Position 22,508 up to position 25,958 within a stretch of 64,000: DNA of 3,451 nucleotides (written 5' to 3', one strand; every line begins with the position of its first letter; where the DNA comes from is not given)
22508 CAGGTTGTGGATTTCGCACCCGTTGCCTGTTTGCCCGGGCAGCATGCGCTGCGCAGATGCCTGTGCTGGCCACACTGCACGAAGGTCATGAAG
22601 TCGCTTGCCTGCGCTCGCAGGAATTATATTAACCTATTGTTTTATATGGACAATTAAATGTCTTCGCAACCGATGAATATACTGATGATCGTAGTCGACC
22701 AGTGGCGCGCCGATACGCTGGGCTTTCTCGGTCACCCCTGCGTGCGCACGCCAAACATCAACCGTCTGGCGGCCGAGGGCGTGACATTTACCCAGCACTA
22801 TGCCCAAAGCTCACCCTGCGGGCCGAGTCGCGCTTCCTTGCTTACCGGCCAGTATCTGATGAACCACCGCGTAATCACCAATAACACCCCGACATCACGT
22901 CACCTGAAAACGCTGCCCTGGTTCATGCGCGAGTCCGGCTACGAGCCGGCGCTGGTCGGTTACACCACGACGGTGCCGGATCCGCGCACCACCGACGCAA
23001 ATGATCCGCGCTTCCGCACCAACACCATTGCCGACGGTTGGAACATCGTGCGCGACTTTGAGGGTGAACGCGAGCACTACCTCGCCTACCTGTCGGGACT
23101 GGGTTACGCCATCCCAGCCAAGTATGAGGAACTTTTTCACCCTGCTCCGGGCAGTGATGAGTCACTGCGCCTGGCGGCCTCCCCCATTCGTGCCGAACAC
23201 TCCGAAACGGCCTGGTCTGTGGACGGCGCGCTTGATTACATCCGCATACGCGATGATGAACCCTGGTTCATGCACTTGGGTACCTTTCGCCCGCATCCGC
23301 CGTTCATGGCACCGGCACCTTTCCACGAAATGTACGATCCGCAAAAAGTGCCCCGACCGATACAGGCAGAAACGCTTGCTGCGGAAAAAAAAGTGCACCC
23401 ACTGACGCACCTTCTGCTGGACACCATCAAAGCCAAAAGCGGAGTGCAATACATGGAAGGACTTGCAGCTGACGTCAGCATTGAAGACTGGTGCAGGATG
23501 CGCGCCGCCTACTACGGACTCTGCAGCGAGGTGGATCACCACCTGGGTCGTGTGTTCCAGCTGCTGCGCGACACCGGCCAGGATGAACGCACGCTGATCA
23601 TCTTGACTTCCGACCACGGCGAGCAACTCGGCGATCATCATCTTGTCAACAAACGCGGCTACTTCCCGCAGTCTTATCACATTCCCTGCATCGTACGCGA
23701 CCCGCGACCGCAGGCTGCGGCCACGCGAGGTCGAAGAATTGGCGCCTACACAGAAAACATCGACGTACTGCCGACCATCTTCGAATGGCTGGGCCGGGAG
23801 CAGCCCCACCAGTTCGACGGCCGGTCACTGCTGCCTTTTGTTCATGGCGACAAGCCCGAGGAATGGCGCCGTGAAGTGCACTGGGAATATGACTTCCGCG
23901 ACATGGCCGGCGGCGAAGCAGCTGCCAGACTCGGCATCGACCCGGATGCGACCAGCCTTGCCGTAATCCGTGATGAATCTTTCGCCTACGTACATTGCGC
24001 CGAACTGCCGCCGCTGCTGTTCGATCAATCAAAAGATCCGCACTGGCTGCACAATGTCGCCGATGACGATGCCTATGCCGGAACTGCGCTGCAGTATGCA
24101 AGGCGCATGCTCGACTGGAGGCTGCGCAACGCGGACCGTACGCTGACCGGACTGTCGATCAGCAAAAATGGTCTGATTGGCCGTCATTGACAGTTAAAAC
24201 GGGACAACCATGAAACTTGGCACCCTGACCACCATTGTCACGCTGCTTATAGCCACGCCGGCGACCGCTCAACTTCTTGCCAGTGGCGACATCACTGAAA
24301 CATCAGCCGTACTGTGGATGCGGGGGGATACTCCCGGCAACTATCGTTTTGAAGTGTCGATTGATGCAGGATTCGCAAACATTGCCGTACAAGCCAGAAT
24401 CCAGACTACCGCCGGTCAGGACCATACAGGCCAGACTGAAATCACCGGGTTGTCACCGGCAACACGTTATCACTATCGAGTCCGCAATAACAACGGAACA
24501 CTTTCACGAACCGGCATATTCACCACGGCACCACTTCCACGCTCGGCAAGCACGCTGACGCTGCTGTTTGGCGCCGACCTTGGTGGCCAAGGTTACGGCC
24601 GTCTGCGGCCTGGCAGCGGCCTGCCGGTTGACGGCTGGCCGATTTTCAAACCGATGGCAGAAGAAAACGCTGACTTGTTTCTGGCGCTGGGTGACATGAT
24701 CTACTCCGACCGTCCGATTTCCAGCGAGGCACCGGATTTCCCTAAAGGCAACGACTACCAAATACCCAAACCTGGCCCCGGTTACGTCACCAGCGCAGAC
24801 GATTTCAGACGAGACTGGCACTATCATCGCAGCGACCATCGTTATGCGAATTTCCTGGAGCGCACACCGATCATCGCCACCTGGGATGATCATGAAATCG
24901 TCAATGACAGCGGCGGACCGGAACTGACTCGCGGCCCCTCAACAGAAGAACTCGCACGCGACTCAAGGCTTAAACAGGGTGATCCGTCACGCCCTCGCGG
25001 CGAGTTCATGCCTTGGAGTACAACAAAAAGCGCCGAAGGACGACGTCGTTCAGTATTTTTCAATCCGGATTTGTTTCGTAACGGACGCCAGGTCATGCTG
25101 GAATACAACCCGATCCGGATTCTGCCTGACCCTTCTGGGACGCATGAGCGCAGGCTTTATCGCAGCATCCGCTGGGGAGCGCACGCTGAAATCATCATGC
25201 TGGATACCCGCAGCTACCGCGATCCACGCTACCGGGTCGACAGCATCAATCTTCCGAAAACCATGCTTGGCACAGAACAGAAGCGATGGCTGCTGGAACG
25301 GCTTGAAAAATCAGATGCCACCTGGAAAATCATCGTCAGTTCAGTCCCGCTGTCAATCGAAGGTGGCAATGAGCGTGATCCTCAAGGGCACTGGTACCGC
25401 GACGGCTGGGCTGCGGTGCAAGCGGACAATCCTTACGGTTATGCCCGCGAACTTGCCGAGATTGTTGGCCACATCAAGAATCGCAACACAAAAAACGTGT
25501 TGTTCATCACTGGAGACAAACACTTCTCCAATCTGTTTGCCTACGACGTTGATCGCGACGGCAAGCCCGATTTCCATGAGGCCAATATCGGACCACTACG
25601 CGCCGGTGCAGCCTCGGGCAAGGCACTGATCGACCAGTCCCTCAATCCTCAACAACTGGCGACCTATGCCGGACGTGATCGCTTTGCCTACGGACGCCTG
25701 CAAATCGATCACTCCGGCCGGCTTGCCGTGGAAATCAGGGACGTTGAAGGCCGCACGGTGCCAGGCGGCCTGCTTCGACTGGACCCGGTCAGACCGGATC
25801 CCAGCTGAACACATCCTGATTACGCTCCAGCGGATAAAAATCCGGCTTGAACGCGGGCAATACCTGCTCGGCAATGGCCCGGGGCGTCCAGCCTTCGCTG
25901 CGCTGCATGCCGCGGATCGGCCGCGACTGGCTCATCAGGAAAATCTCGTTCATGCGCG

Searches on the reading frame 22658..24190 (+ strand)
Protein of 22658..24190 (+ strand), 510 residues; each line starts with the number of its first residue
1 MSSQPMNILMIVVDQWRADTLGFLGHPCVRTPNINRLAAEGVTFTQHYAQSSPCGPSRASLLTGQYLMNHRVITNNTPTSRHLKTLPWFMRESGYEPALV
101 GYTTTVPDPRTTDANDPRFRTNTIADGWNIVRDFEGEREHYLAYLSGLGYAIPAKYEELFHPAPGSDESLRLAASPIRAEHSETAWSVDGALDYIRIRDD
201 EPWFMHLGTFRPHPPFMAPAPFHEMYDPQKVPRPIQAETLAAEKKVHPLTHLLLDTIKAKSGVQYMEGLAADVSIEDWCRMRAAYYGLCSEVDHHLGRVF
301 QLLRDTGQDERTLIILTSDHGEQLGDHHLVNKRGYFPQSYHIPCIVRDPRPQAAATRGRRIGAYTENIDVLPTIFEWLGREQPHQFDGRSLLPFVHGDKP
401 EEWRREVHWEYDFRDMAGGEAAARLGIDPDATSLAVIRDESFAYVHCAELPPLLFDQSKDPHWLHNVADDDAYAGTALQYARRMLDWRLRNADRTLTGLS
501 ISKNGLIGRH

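Call 15: search_protein_families(library=pfam, proteins=[window:22658-24190:+], max_evalue=0.00001)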
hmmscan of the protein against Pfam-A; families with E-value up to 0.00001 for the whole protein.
window:22658-24190:+ (510 aa): 3 families
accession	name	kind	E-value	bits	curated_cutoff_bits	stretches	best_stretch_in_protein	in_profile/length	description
PF00884.28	Sulfatase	-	1.2e-52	179.6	25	1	7-379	2-300/301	Sulfatase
PF16347.10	SGSH_C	-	4.3e-15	56.6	29.3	1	325-486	1-150/154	N-sulphoglucosamine sulphohydrolase, C-terminal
PF01663.27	Phosphodiest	-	2.6e-14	54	23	1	9-77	2-67/342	Type I phosphodiesterase / nucleotide pyrophosphatase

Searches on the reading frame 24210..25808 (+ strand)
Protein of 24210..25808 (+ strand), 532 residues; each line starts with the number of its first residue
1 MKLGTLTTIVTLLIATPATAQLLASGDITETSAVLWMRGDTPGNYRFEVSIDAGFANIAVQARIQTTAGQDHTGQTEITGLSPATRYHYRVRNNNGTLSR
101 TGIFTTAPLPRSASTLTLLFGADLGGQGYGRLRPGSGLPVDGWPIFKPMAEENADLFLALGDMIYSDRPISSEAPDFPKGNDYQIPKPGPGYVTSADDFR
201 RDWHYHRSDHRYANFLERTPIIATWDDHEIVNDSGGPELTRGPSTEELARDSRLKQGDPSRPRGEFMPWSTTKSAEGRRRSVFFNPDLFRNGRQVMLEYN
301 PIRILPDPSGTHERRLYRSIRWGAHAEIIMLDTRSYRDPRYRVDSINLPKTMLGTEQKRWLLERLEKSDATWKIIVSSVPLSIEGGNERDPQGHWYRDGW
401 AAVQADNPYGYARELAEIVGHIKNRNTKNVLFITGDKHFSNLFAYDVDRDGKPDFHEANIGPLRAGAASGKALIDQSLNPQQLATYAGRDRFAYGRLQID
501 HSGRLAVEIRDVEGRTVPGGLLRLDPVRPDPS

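Call 15: search_protein_families(library=pfam, proteins=[window:24210-25808:+], max_evalue=0.00001)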
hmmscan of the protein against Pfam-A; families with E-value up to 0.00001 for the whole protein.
window:24210-25808:+ (532 aa): 3 families
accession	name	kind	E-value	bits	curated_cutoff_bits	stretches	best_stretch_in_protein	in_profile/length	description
PF09423.15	PhoD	-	2.4e-55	188.5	27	1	137-496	8-331/343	PhoD-like phosphatase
PF16655.11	PhoD_N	-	2.9e-17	63.4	30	1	24-106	4-90/90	PhoD-like phosphatase, N-terminal domain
PF16656.11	Pur_ac_phosph_N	-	3.5e-09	37.5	30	1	27-106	10-93/93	Purple acid Phosphatase, N-terminal domain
